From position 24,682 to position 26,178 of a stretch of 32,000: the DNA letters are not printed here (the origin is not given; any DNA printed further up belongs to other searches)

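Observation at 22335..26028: Cobalamin riboswitch controlling a siderophore-type TonB receptor translationally coupled to a DUF1624 membrane protein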

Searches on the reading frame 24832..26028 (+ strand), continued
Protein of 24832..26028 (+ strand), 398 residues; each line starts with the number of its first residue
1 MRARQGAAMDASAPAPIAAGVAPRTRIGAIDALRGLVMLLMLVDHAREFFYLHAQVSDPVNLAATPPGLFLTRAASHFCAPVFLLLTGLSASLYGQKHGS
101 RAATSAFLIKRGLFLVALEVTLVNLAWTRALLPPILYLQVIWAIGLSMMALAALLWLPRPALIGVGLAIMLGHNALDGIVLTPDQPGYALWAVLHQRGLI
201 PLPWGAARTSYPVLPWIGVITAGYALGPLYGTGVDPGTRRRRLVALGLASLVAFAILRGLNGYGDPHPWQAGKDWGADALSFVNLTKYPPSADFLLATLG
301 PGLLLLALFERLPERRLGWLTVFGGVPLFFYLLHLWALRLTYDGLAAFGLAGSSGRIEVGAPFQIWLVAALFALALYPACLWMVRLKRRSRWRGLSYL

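Call 36: search_protein_families(library=ncbifam, proteins=[L042:3815-5905:-, L032:7367-9601:+, L042:7754-9037:+, L042:9058-10161:+, L042:7168-7635:-, L042:2163-2861:+, L032:9492-10745:+, L032:4647-5390:+, L032:3046-4446:-, L042:2989-3366:+], max_evalue=0.00001)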
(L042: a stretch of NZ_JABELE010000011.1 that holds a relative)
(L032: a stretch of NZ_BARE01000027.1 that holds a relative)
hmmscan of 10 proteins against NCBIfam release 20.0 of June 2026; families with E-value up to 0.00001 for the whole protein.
L042:3815-5905:- (696 aa): 25 families
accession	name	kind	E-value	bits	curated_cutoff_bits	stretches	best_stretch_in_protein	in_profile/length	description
TIGR01783.1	TonB-siderophor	subfamily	3.9e-107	359.5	223.5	1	58-696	1-649/649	TonB-dependent siderophore receptor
NF047944.1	FoxamRcptFoxA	equivalog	6.6e-73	246.1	1300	1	16-677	18-677/697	ferrioxamine B receptor FoxA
NF007465.0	PRK10044.1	equivalog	3.7e-70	237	803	1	36-677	51-707/726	ferrichrome porin FhuA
NF010651.0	PRK14050.1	equivalog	1.7e-59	201.7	884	1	17-672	26-706/730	TonB-dependent siderophore receptor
NF010650.0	PRK14049.1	equivalog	3.3e-59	200.8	904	1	13-675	30-710/729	ferrioxamine B receptor precursor protein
NF007349.0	PRK09840.1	equivalog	1.1e-47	162.5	686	2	10-456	22-488/760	catecholate siderophore receptor Fiu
TIGR01785.1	TonB-hemin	subfamily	5.6e-36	124.2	316.85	2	323-693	291-676/677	TonB-dependent heme/hemoglobin receptor family protein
TIGR01786.1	TonB-hemlactrns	subfamily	2e-35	122.3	323.75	2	228-672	218-688/719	TonB-dependent hemoglobin/transferrin/lactoferrin family receptor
NF007447.0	PRK10003.1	equivalog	3.6e-30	104.9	666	2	417-696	452-727/727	ferric-rhodotorulic acid/ferric-coprogen receptor FhuE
NF041535.1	TonB_rec_PqqU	equivalog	2.9e-23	82.1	1200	1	81-673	39-646/676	TonB-dependent receptor PqqU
TIGR01779.1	TonB-B12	equivalog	6.6e-21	74.5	599.7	2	465-671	391-594/614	TonB-dependent vitamin B12 receptor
NF010010.0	PRK13483.1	equivalog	6.9e-20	70.6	927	2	547-676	518-644/660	ligand-gated channel protein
NF049960.1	siderphRecptFauA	equivalog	1.3e-18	66.8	900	1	24-693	34-724/727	TonB-dependent alcaligin siderophore receptor FauA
NF010038.0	PRK13513.1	equivalog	4e-18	65.3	942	2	547-676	518-643/659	ligand-gated channel protein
NF041676.1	FecA_OM_dicitr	equivalog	5.5e-18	64.3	1100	1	398-677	459-752/773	TonB-dependent Fe(3+) dicitrate receptor FecA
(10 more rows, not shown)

L032:7367-9601:+ (744 aa): 29 families (the best 25 are shown)
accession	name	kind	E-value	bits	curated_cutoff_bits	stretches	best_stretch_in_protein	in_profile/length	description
TIGR01783.1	TonB-siderophor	subfamily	5.5e-98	329.3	223.5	1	84-744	1-649/649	TonB-dependent siderophore receptor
NF007465.0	PRK10044.1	equivalog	7e-69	232.8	803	1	77-744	71-726/726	ferrichrome porin FhuA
NF010651.0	PRK14050.1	equivalog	4.1e-58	197.1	884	1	79-726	73-712/730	TonB-dependent siderophore receptor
NF047944.1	FoxamRcptFoxA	equivalog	1.9e-56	191.7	1300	1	35-736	2-689/697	ferrioxamine B receptor FoxA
NF007349.0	PRK09840.1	equivalog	2e-42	145.2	686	1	79-744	65-760/760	catecholate siderophore receptor Fiu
NF010650.0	PRK14049.1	equivalog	1e-39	136.4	904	1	79-716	76-703/729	ferrioxamine B receptor precursor protein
NF049960.1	siderphRecptFauA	equivalog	1.6e-39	136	900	1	82-721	74-704/727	TonB-dependent alcaligin siderophore receptor FauA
NF007447.0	PRK10003.1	equivalog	6e-39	133.9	666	2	399-744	395-727/727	ferric-rhodotorulic acid/ferric-coprogen receptor FhuE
TIGR01785.1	TonB-hemin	subfamily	6.9e-34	117.3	316.85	1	66-722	3-658/677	TonB-dependent heme/hemoglobin receptor family protein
TIGR01786.1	TonB-hemlactrns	subfamily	3.5e-31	108.3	323.75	1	376-724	323-692/719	TonB-dependent hemoglobin/transferrin/lactoferrin family receptor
NF041535.1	TonB_rec_PqqU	equivalog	4.5e-19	68.2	1200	1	452-721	364-646/676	TonB-dependent receptor PqqU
TIGR01779.1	TonB-B12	equivalog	7.1e-18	64.5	599.7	2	479-720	365-595/614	TonB-dependent vitamin B12 receptor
NF010010.0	PRK13483.1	equivalog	8e-17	60.5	927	1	582-724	510-644/660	ligand-gated channel protein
NF010048.1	PRK13524.1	subfamily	7.8e-14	51.1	493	1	160-238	145-229/744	FepA family TonB-dependent siderophore receptor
NF010051.0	PRK13528.1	subfamily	1.1e-13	50.4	583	1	159-232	140-220/727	FepA family TonB-dependent siderophore receptor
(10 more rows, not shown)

L042:7754-9037:+ (427 aa): 23 families
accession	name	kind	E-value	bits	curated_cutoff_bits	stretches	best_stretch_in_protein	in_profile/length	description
NF001933.0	PRK00711.1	subfamily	1.5e-214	712.8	383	1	7-424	1-419/429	D-amino acid dehydrogenase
NF009074.0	PRK12409.1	equivalog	4.7e-85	286.2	494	1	8-407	3-406/410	D-amino acid dehydrogenase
TIGR02352.1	thiamin_ThiO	equivalog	7.6e-40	137.1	250.8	2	111-407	54-350/351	glycine oxidase ThiO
NF040813.1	pro_dh_Thprot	equivalog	3.8e-24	85.4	600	2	224-410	184-354/362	D-proline dehydrogenase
TIGR01373.1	soxB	subfamily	2.9e-21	75.8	529.45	1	118-422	91-400/407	sarcosine oxidase subunit beta family protein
NF002480.1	PRK01747.1-1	equivalog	1.8e-18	66.3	540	2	115-374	310-565/645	bifunctional tRNA (5-methylaminomethyl-2-thiouridine)(34)-methyltransferase MnmC2/FAD-dependent 5-carboxymethylaminomethyl-2-thiouridine(34)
TIGR03197.1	MnmC_Cterm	equivalog_domain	1.3e-17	64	174.2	2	118-373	65-315/400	FAD-dependent 5-carboxymethylaminomethyl-2-thiouridine(34) oxidoreductase MnmC1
TIGR03364.1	HpnW_proposed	hypoth_equivalog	1.9e-16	60.1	285.1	2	8-54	2-47/365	TIGR03364 family FAD-dependent oxidoreductase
NF008425.0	PRK11259.1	equivalog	2.1e-14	53.3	257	0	5-46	3-44/377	N-methyl-L-tryptophan oxidase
TIGR01377.1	soxA_mon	subfamily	6.4e-12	44.9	479.65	0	9-43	3-37/381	amino oxidase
NF033460.1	glycerol3P_ox_II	equivalog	1.2e-11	44.4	460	1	8-57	3-52/361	type 2 glycerol-3-phosphate oxidase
NF058655.1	CrtID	equivalog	1.1e-09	37.7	640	0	9-40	1-32/478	bifunctional phytoene desaturase/3,4-desaturase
NF045637.1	carotdesatCrtDProt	equivalog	1.5e-09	37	580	0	9-41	1-33/485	1-hydroxycarotenoid 3,4-desaturase CrtD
NF050086.1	pipecolate_AmaA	exception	2.2e-09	36.5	600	0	130-270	110-244/425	L-pipecolate oxidase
NF006254.0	PRK08401.1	equivalog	2.7e-09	36.3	726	0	202-264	117-176/466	L-aspartate oxidase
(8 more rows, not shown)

L042:9058-10161:+ (367 aa): 9 families
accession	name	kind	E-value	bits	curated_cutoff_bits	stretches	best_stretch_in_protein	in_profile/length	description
NF002970.2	PRK03646.1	exception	3e-137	457.5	600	1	1-363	1-353/356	catabolic alanine racemase DadX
TIGR00492.1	alr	equivalog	1.2e-102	343.6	168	1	3-362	1-364/369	alanine racemase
NF033131.1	vanT-G-Cterm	exception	6.6e-62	209.5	460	1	9-363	7-366/368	serine racemase VanT catalytic subunit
NF008897.0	PRK11930.1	equivalog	7e-57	193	804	1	9-362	464-816/822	bifunctional UDP-N-acetylmuramoyl-tripeptide:D-alanyl-D-alanine ligase/alanine racemase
NF033132.1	vanT-CELN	equivalog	1.3e-45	156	900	1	8-362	343-694/697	membrane-bound serine racemase VanT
NF033133.1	vanT-L-cat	exception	3.6e-35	121.8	750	1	12-360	15-360/366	serine racemase VanT-L catalytic subunit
NF000791.0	PRK00053.2-2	equivalog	2.9e-33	115.5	218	1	8-312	5-301/340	alanine racemase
NF000792.0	PRK00053.2-3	equivalog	2.7e-31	109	384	1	7-362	6-355/360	alanine racemase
NF009879.0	PRK13340.1-4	subfamily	1.5e-27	96.4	434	1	9-332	46-372/406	alanine racemase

L042:7168-7635:- (155 aa): 7 families
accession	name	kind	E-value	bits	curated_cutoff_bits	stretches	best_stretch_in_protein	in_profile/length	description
NF008370.0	PRK11169.1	equivalog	8.7e-58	194.6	233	1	3-153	11-161/164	leucine-responsive transcriptional regulator Lrp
NF008384.0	PRK11179.1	equivalog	6.3e-14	52.1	227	1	4-142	7-143/153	transcriptional regulator AsnC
NF040820.1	trans_reg_LrpA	equivalog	1.8e-12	47.4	250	1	4-114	2-109/141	HTH-type transcriptional regulator LrpA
NF053758.1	ChrTpTrnRegChrS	equivalog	1.9e-12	47.2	250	1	3-146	11-151/158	chromate efflux transcriptional regulator ChrS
NF041396.1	TranRegLrp_Halo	equivalog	3.5e-11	43.2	190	1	5-148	4-143/149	HTH-type transcriptional regulator Lrp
NF041395.1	TranRegLrpA1_Halo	equivalog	6.2e-10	39.2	250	1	8-146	7-142/142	HTH-type transcriptional regulator LrpA1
NF040947.1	trans_reg_LysM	equivalog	8e-10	38.6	180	1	4-143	1-134/136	HTH-type transcriptional regulator LysM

L042:2163-2861:+ (232 aa): 7 families
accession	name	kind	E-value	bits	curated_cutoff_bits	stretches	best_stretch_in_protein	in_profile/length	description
NF007543.0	PRK10158.1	equivalog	2.3e-62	210.6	286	1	20-228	6-215/219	bifunctional tRNA pseudouridine(32) synthase/23S rRNA pseudouridine(746) synthase RluA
TIGR00005.1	rluA_subfam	subfamily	3.6e-54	184.1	192.7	1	20-231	66-287/298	RluA family pseudouridine synthase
NF008385.0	PRK11180.1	equivalog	1.8e-33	116.3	351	1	14-231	71-302/325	23S rRNA pseudouridine(1911/1915/1917) synthase RluD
NF008321.0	PRK11112.1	equivalog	4.7e-31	108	328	1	27-229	2-222/257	tRNA pseudouridine(65) synthase TruC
NF008249.0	PRK11025.1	equivalog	1.5e-30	106.2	378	1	28-229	94-301/317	23S rRNA pseudouridine(955/2504/2580) synthase RluC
TIGR01621.1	RluA-like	hypoth_equivalog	3e-22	78.9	222.3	1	27-224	2-192/217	TIGR01621 family pseudouridine synthase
TIGR00093.1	TIGR00093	subfamily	4e-06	26.7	109.3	1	53-188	12-135/161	pseudouridine synthase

L032:9492-10745:+ (417 aa): 0 families

L032:4647-5390:+ (247 aa): 0 families

L032:3046-4446:- (466 aa): 0 families

L042:2989-3366:+ (125 aa): 2 families
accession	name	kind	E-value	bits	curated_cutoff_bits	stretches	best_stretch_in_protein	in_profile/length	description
NF008393.0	PRK11191.1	equivalog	5.4e-06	26.8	82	1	12-121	13-121/134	ribonuclease E inhibitor RraB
TIGR01619.1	hyp_HI0040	hypoth_equivalog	7.2e-06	26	149.4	0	17-112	147-249/250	TIGR01619 family protein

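Call 58: search_solved_structures(query=A1, max_evalue=1, show_alignments=2)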
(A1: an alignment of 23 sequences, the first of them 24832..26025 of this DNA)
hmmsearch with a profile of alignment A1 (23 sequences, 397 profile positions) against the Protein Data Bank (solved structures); distinct sequences matched with E-value up to 1: 0.

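Call 67: predict_structure(alignment_id=A2)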
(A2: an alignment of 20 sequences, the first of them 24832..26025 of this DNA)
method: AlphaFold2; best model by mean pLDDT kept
length: 398 residues; sequences in the alignment: 20
mean_pLDDT: 80.5   pTM: 0.82
mean pLDDT of the five models: 80.5, 79.0, 76.7, 76.1, 76.0
residues with pLDDT >= 90: 166; 70-90: 151; 50-70: 38; < 50: 43
segments of 3 or more residues with pLDDT < 50: 1-22, 54-56, 264-271, 280-287
pLDDT, mean of each block of 10 residues (from residue 1): 37 36 66 95 88 54 66 78 93 90 93 92 86 82 93 93 89 74 84 76 79 88 93 89 96 82 50 50 48 83 95 89 93 93 91 81 89 97 91 75
secondary structure, 60 per line:
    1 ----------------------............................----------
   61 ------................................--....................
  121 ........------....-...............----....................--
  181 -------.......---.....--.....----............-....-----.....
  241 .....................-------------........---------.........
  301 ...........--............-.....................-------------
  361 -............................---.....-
elements in order: H23-50 H67-98 H101-128 E135-138 H140-154 H159-178 H188-194 E198-202 E205-209 H214-225 H227-230 H236-261 H275-282 H292-311 H314-325 H327-347 H362-389 H393-397

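Call 70: fold_search(model_id=the predicted structure, library=pdb)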
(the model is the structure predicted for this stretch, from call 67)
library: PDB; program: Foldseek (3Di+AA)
matches with E <= 10: 332; with E <= 0.001: 6
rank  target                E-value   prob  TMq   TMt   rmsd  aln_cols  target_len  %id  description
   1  8vlv_A                1.9e-04  1.00  0.56  0.43   6.6       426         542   14  Cryo-EM structure of human HGSNAT in inactive state (released 2024-06-26)
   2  8jl4_A                3.5e-04  1.00  0.54  0.43   7.4       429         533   14  membrane proteins (released 2024-05-22)
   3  8vkj_B                4.3e-04  1.00  0.55  0.43   7.1       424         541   15  Cryo-EM structure of human HGSNAT bound with Acetyl-CoA (released 2024-06-26)
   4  8vlu_B                4.5e-04  1.00  0.53  0.41   7.3       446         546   13  Cryo-EM structure of human HGSNAT bound with CoA (released 2024-06-26)
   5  8vly_B                6.2e-04  1.00  0.56  0.47   7.2       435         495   15  Cryo-EM structure of human HGSNAT in transition state (released 2024-06-26)
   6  8vly_A                7.3e-04  1.00  0.57  0.47   6.4       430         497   15  Cryo-EM structure of human HGSNAT in transition state (released 2024-06-26)
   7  4u4t                  1.2e-01  0.35  0.20  0.18  16.6       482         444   13  Structure of a nitrate/nitrite antiporter NarK in nitrate-bound inward-open state (released 2015-07-15)
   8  8yr9_B                1.3e-01  0.16  0.15  0.10  23.2       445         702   17  the Cyro-EM Structure of human SLC26A3 (released 2025-09-24)
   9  4mmf_A                1.6e-01  0.21  0.17  0.15  21.0       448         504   14  Crystal structure of LeuBAT (delta5 mutant) in complex with mazindol (released 2013-10-16)
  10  7djc                  2.2e-01  0.20  0.17  0.15  20.6       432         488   15  Crystal structure of the G26C/Q250A mutant of LeuT (released 2021-04-07)
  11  7lhv_A                3.1e-01  0.09  0.12  0.10  24.1       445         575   14  Structure of Arabidopsis thaliana sulfate transporter AtSULTR4;1 (released 2021-08-11)
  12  7c77_B                4.0e-01  0.11  0.15  0.13  18.4       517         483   10  Cryo-EM structure of mouse TLR3 in complex with UNC93B1 (released 2021-01-06)
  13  8x1t_B                4.7e-01  0.08  0.13  0.09  24.2       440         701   18  Cryo-EM structure of human DRA (SLC26A3) bound with sulfate (released 2025-05-14)
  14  7dii_A                5.6e-01  0.13  0.18  0.16  19.7       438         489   15  Crystal structure of LeuT in lipidic cubic phase at pH 7 (released 2021-04-07)
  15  8j8m_B                5.8e-01  0.07  0.12  0.11  24.9       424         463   12  Overall structure of the LAT1-4F2hc bound with tryptophan (released 2024-07-10)
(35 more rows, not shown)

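Call 72: search_solved_structures(query=window:24832-26025:+, max_evalue=10, show_alignments=3)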
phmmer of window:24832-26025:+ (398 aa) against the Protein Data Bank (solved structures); distinct sequences matched with E-value up to 10: 9.
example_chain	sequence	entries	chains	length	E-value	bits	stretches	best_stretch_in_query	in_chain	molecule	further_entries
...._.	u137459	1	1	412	0.24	13.3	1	316-384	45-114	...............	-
1dkm_A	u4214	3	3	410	0.25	13.3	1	316-384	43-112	PHYTASE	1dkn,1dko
1dkl_A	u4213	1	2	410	0.25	13.3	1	316-384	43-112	PHYTASE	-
7z2y_A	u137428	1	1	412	0.25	13.3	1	316-384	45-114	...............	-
7z1j_A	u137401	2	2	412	0.25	13.3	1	316-384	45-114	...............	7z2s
7z2w_A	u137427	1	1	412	0.25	13.3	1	316-384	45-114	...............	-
7z2t_A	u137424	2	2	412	0.25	13.3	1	316-384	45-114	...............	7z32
1dkp_A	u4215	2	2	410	0.25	13.2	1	316-384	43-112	PHYTASE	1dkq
4tsr_A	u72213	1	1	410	0.32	12.9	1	316-382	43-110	Periplasmic AppA protein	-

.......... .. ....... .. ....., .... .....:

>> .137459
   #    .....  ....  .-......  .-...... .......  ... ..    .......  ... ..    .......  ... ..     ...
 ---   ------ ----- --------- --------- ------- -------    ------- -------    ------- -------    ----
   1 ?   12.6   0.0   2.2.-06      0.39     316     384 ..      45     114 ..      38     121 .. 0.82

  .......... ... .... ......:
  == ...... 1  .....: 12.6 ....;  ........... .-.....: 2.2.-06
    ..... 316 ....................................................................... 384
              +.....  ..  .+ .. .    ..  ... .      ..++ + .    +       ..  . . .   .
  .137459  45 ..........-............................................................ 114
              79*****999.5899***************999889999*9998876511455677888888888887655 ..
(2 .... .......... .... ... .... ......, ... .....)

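Call 79: search_protein_families(library=pfam, proteins=[L038:4957-5544:-, L038:5396-6910:-, L038:4632-4889:-, L038:1740-3209:+, L045:3937-5151:-, L045:5260-5727:+, L045:7792-10080:-, L045:2739-3899:-, L074:5113-5832:-, L074:7071-8291:-], max_evalue=0.0001)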
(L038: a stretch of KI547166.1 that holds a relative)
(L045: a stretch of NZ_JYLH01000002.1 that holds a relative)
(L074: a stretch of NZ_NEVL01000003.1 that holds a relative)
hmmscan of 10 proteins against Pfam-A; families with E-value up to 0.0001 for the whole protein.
L038:4957-5544:- (195 aa): 0 families

L038:5396-6910:- (504 aa): 0 families

L038:4632-4889:- (85 aa): 0 families

L038:1740-3209:+ (489 aa): 3 families
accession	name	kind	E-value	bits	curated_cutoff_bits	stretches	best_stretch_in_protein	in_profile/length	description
PF00083.30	Sugar_tr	-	1.9e-110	370.3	22.3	1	44-483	2-450/452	Sugar (and other) transporter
PF07690.21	MFS_1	-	1.1e-37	130.2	33.4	1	49-435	3-345/347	Major Facilitator Superfamily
PF06609.19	TRI12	-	1.8e-08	33.7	23.2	1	84-233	80-226/599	Fungal trichothecene efflux pump (TRI12)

L045:3937-5151:- (404 aa): 1 family
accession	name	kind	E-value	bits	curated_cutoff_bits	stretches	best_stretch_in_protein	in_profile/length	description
PF00155.27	Aminotran_1_2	-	4.5e-09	36.4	19.7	1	57-399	4-360/361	Aminotransferase class I and II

L045:5260-5727:+ (155 aa): 0 families

L045:7792-10080:- (762 aa): 2 families
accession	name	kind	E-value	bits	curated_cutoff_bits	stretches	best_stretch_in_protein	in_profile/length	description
PF01717.24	Meth_synt_2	-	5.3e-160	532.5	21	1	433-755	1-323/324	Cobalamin-independent synthase, Catalytic domain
PF08267.18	Meth_synt_1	-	4.8e-128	427.5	27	2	4-315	2-311/313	Cobalamin-independent synthase, N-terminal domain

L045:2739-3899:- (386 aa): 1 family
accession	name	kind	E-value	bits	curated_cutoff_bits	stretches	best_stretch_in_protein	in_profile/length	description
PF07690.21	MFS_1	-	8.5e-20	71.4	33.4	1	13-329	3-324/347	Major Facilitator Superfamily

L074:5113-5832:- (239 aa): 1 family
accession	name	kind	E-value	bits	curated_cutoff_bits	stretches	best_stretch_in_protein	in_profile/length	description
PF01810.24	LysE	-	3.6e-31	108.6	25.6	1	42-232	2-191/193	LysE type translocator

L074:7071-8291:- (406 aa): 0 families
